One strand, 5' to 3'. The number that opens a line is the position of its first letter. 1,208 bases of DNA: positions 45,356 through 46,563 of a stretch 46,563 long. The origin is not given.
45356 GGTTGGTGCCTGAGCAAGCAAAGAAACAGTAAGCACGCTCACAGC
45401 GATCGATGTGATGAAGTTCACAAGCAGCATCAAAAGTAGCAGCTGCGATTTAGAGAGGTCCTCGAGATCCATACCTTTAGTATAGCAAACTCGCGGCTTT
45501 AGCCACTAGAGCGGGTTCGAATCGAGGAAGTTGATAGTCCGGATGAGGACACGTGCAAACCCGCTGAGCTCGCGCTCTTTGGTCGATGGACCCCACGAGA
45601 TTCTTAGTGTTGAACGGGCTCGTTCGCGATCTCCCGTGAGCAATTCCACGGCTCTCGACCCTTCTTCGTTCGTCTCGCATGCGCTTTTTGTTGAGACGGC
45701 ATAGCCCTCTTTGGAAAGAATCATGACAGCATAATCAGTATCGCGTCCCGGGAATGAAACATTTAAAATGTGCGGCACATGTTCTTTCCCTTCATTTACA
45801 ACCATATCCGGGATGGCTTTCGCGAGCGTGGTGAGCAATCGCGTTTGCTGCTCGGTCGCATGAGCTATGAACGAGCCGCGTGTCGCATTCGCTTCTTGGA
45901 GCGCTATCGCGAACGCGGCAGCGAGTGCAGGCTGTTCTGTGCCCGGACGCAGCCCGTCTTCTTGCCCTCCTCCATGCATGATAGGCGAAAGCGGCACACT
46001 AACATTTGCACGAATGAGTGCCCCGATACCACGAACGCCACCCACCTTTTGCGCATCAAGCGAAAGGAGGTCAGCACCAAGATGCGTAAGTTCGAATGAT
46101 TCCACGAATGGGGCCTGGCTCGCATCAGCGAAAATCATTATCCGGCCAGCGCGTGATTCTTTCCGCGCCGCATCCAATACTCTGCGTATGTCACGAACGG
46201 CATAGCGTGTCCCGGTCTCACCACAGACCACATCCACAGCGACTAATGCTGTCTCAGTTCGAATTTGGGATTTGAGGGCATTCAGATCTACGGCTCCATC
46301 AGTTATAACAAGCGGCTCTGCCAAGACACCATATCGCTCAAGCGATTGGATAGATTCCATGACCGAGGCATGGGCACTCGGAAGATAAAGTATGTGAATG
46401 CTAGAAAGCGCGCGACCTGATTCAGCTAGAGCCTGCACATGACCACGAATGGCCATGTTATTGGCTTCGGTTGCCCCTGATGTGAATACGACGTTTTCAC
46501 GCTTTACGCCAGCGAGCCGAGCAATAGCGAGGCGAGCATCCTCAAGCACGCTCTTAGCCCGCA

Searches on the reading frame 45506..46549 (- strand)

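Call 43: search_protein_families(library=pfam, proteins=[window:45506-46549:-], max_evalue=0.01)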
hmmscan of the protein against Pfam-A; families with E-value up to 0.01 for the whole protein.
window:45506-46549:- (347 aa): 4 families
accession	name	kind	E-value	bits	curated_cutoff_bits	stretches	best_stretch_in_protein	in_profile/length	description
PF00266.25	Aminotran_5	-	3.7e-30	105.6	21.5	1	2-328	45-368/371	Aminotransferase class-V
PF06838.17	Met_gamma_lyase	-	5.9e-08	32.1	24.2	1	66-166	121-223/405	Methionine gamma-lyase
PF01212.27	Beta_elim_lyase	-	6.7e-05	22.8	27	1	17-243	47-231/288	Beta-eliminating lyase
PF00155.27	Aminotran_1_2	-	0.0022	17.7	19.7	1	3-131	45-178/361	Aminotransferase class I and II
